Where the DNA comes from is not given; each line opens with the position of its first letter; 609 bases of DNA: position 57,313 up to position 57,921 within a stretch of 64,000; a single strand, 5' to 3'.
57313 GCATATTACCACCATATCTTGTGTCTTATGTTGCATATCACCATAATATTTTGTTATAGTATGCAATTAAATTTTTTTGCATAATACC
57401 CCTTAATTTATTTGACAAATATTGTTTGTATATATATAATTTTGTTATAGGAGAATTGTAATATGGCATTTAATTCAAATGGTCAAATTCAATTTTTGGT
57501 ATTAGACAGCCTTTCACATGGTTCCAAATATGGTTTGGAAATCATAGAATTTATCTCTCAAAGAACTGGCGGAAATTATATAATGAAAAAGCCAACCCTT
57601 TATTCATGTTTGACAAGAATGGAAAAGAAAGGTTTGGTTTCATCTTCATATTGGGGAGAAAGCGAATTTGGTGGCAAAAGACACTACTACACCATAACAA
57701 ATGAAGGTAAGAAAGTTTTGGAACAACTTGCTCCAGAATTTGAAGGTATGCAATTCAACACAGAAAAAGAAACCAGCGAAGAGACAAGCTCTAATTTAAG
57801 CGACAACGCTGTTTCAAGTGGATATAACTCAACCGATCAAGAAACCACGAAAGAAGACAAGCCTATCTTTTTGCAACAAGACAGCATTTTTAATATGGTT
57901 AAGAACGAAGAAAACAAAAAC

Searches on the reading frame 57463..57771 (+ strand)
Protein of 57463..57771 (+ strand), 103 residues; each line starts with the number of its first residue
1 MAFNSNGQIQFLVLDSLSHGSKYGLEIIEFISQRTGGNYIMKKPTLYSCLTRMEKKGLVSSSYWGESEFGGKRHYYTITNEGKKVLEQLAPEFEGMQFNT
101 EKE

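Call 73: search_solved_structures(query=window:57463-57771:+, max_evalue=0.001, show_alignments=2)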
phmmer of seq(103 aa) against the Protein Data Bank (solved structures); distinct sequences matched with E-value up to 0.001: 35.
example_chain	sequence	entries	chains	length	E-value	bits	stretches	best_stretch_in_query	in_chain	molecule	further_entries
9qbc_A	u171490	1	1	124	6.5e-17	64.7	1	6-88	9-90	PadR-family transcriptional regulator PadR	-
9qbd_A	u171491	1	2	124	2.5e-16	62.8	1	6-87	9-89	PadR-family transcriptional regulator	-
1xma_A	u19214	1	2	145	2.5e-14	56.4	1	6-94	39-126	Predicted transcriptional regulator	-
5dym_A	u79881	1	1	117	2.5e-13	53.2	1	6-92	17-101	PadR-family transcriptional regulator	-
8qdh_A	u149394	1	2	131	5.2e-12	49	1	7-84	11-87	Transcriptional regulator, PadR-like family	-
3f8b_A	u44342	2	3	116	5.7e-12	48.8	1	8-85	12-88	Transcriptional regulator, PadR-like family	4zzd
3f8c_A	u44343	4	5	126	6.5e-12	48.7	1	8-85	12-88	Transcriptional regulator, PadR-like family | Transcriptional regulator PadR family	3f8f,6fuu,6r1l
7qz5_A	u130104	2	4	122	6.5e-12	48.7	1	8-85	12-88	Transcriptional regulator, PadR-like family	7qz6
9h9y_A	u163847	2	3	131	7.5e-12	48.5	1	8-87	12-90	Transcriptional regulator, PadR-like family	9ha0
6i8n_A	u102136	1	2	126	7.6e-12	48.4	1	8-85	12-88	Transcriptional regulator, PadR-like family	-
9g51_A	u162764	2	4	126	8.4e-12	48.3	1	8-85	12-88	Transcriptional regulator, PadR-like family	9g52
9h9w_A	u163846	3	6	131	8.9e-12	48.2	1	8-85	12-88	Transcriptional regulator, PadR-like family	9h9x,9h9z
9h87_A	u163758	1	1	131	9e-12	48.2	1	7-85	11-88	Transcriptional regulator, PadR-like family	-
8qdf_A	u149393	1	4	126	9e-12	48.2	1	8-84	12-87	Transcriptional regulator, PadR-like family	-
7xup_A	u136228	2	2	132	2.6e-11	46.8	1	8-86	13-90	Transcriptional regulator, PadR-like family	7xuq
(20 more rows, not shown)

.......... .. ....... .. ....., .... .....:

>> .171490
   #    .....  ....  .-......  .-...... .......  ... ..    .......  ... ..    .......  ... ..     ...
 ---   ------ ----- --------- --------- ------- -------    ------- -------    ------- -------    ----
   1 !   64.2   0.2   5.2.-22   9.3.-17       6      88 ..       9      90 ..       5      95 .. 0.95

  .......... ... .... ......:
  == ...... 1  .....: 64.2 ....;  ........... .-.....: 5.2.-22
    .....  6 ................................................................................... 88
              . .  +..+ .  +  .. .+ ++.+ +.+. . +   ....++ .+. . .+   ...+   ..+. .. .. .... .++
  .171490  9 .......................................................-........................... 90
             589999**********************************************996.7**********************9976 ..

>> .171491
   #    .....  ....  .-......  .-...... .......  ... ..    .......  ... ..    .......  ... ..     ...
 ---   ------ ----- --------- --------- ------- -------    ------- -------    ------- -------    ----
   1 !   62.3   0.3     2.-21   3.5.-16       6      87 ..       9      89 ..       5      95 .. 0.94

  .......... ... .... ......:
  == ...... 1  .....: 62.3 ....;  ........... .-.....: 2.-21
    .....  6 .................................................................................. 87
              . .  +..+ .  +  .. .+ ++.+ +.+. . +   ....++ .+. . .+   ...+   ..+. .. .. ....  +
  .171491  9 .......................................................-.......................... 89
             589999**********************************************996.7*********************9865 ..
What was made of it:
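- The domain's closest solved relatives are PadR-s2 proteins, including cdPadR1 (call 73).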
